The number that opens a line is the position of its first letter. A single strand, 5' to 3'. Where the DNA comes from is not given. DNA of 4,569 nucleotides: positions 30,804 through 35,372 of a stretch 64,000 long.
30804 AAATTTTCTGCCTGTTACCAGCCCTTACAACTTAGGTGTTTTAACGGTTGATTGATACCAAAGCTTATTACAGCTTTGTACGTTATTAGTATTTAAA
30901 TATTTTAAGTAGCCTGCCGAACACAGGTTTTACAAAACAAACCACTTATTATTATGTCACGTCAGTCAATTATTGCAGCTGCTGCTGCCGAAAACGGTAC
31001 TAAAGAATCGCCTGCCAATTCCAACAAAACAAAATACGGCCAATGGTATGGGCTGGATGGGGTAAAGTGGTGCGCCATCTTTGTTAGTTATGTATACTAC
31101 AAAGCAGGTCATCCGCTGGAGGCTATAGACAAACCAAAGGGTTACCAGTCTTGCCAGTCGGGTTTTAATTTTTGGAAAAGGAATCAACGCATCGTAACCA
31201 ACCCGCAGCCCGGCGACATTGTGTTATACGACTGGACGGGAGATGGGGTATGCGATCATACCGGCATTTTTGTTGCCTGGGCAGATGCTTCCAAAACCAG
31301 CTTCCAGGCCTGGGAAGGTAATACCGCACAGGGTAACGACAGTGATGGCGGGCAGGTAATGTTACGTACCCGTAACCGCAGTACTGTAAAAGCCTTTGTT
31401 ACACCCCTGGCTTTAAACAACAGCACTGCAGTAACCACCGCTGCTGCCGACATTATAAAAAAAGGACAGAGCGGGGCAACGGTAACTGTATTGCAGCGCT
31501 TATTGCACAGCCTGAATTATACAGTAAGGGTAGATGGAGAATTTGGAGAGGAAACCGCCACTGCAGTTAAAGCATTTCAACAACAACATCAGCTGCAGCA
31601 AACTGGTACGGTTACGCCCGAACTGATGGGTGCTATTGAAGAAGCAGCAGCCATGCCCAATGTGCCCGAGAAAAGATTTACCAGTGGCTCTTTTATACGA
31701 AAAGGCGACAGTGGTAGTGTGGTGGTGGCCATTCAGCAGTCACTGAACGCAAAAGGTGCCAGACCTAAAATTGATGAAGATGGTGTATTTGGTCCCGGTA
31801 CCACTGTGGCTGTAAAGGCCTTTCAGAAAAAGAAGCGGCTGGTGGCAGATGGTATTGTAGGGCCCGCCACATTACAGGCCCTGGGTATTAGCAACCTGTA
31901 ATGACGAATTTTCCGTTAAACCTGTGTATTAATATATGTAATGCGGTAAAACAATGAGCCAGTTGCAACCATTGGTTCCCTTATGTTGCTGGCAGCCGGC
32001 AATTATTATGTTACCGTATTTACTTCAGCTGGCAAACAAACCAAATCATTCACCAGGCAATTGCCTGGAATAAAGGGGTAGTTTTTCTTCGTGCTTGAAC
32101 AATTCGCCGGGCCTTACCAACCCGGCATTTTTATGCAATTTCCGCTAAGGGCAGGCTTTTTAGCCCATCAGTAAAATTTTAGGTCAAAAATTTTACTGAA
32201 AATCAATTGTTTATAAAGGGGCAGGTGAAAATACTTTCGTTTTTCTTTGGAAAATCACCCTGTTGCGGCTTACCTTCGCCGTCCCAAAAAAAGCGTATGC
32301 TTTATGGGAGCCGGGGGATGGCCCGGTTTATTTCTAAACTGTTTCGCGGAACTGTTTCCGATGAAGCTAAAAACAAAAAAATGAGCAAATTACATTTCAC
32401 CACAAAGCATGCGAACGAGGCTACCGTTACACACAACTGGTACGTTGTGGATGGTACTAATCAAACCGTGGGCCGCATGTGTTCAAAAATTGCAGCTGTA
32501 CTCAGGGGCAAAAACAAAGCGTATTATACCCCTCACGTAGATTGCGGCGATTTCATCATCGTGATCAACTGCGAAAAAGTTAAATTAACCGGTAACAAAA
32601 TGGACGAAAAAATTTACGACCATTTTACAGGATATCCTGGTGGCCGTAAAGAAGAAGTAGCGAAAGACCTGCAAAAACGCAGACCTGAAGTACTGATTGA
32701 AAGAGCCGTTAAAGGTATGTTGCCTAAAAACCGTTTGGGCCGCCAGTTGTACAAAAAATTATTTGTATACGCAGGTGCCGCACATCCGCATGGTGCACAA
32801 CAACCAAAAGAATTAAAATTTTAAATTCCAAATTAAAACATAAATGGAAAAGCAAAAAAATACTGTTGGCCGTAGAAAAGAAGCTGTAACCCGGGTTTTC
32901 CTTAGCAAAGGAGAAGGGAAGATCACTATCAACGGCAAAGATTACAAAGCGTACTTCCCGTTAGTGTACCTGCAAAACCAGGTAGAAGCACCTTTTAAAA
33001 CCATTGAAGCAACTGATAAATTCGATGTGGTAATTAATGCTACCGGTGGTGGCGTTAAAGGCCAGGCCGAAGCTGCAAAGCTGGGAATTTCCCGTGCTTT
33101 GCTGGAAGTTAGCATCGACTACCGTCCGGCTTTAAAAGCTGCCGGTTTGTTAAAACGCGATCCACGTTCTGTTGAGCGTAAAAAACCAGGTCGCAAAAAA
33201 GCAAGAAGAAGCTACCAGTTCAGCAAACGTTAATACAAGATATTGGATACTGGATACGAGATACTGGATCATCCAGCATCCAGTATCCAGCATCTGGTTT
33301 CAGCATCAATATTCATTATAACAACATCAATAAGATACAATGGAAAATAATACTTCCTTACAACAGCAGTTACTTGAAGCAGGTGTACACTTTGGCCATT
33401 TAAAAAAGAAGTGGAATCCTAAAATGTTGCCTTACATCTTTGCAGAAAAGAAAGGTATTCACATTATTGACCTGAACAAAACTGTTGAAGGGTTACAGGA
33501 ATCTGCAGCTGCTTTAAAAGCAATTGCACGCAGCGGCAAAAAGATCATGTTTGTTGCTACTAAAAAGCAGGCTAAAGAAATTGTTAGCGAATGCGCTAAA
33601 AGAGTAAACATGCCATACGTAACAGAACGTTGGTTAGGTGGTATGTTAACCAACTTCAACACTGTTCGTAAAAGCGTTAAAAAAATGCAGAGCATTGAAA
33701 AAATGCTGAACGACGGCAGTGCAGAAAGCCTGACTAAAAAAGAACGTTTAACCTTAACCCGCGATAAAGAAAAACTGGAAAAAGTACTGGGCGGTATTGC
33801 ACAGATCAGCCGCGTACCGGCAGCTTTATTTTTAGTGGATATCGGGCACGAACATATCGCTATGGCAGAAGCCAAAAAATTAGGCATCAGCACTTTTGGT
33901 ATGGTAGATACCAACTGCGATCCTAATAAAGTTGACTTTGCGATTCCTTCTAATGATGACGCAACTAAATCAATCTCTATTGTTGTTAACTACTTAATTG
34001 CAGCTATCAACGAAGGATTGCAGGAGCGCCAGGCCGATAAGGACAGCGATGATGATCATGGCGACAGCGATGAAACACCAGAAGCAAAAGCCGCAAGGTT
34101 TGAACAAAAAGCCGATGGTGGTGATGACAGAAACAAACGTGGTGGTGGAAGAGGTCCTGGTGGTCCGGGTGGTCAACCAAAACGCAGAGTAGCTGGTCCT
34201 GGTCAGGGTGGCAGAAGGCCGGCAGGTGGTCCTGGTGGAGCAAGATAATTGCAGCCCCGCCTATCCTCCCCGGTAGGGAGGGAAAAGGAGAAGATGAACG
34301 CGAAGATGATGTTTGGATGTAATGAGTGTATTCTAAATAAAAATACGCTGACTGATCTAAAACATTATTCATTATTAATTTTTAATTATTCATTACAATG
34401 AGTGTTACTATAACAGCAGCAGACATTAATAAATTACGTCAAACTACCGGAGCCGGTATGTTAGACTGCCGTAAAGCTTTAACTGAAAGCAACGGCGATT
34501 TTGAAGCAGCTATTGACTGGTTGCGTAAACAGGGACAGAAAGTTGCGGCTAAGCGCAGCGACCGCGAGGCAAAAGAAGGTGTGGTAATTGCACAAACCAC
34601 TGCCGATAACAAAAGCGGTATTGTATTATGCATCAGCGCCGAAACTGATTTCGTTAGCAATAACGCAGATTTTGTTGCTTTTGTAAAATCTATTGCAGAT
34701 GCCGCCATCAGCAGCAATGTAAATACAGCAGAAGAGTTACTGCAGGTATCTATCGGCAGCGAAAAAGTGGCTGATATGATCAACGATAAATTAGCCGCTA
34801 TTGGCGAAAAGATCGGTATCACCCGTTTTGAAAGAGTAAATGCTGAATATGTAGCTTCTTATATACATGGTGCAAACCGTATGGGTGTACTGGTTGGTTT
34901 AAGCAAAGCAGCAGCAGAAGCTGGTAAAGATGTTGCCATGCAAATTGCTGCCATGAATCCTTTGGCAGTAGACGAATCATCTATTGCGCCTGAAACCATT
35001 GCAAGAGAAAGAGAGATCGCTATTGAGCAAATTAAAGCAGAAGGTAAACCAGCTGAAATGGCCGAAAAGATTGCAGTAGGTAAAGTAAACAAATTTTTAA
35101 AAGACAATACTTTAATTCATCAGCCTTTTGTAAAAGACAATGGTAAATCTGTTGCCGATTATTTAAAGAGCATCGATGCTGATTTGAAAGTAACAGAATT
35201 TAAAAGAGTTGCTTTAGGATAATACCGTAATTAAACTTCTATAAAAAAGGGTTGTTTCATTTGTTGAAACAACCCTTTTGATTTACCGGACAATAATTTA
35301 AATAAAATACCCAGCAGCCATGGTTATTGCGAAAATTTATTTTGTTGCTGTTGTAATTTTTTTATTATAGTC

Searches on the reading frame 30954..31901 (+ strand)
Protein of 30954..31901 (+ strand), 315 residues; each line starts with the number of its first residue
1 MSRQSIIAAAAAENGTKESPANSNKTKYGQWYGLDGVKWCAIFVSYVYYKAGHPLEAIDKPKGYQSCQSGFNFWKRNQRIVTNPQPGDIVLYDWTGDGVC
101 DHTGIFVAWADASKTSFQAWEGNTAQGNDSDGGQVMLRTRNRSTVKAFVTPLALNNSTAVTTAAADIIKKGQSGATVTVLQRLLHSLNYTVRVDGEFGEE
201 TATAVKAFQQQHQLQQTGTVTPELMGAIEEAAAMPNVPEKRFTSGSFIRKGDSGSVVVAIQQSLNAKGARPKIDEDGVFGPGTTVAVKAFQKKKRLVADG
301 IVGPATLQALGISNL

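Call 55: search_protein_families(library=pfam, proteins=[window:30954-31901:+], max_evalue=0.0001)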
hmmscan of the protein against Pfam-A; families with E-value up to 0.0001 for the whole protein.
window:30954-31901:+ (315 aa): 3 families
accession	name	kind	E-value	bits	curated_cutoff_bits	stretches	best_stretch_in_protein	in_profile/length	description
PF01471.23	PG_binding_1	-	1.2e-32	112.3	23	2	254-310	2-57/57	Putative peptidoglycan binding domain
PF09374.15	PG_binding_3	-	1.3e-12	48.2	24.6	1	177-209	3-35/76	Predicted Peptidoglycan domain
PF05257.22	CHAP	-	4.7e-07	30.7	26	1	35-123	4-81/81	CHAP domain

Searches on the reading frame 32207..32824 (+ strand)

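Call 55: search_protein_families(library=pfam, proteins=[window:32207-32824:+], max_evalue=0.0001)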
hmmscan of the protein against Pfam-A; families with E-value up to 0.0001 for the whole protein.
window:32207-32824:+ (205 aa): 1 family
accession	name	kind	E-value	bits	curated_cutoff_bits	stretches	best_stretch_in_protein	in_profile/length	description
PF00572.24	Ribosomal_L13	-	2.6e-47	160.3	23.8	1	76-194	1-119/119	Ribosomal protein L13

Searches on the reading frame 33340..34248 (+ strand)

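Call 55: search_protein_families(library=pfam, proteins=[window:33340-34248:+], max_evalue=0.0001)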
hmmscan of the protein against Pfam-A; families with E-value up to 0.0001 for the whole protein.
window:33340-34248:+ (302 aa): 2 families
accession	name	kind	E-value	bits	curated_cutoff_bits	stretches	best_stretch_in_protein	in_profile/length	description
PF00318.25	Ribosomal_S2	-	9.4e-90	300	26.1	1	11-226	1-216/216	Ribosomal protein S2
PF15698.10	Phosphatase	-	7.7e-05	22.5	28.4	0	37-195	67-217/256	Phosphatase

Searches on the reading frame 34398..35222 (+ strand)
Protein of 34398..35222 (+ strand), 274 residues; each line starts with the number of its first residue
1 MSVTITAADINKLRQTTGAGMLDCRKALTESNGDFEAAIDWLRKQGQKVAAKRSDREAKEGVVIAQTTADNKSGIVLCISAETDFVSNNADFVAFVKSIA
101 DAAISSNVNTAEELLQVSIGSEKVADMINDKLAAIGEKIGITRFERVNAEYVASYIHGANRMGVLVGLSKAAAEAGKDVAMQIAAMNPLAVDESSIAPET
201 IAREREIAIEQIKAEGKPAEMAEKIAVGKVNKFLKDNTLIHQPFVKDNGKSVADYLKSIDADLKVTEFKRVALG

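Call 55: search_protein_families(library=pfam, proteins=[window:34398-35222:+], max_evalue=0.0001)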
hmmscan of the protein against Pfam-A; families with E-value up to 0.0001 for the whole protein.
window:34398-35222:+ (274 aa): 3 families
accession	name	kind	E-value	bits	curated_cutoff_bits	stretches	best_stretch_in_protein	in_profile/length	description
PF00889.24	EF_TS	-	1.8e-62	211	27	1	75-274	2-203/204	Elongation factor TS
PF25025.1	EF-Ts_N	-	3.2e-07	30.6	33.2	1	8-48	15-56/60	Elongation factor Ts, mitochondrial, N-terminal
PF22566.2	UBA_8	-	8.9e-05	22.6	26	0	10-40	7-37/46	UBA-like domain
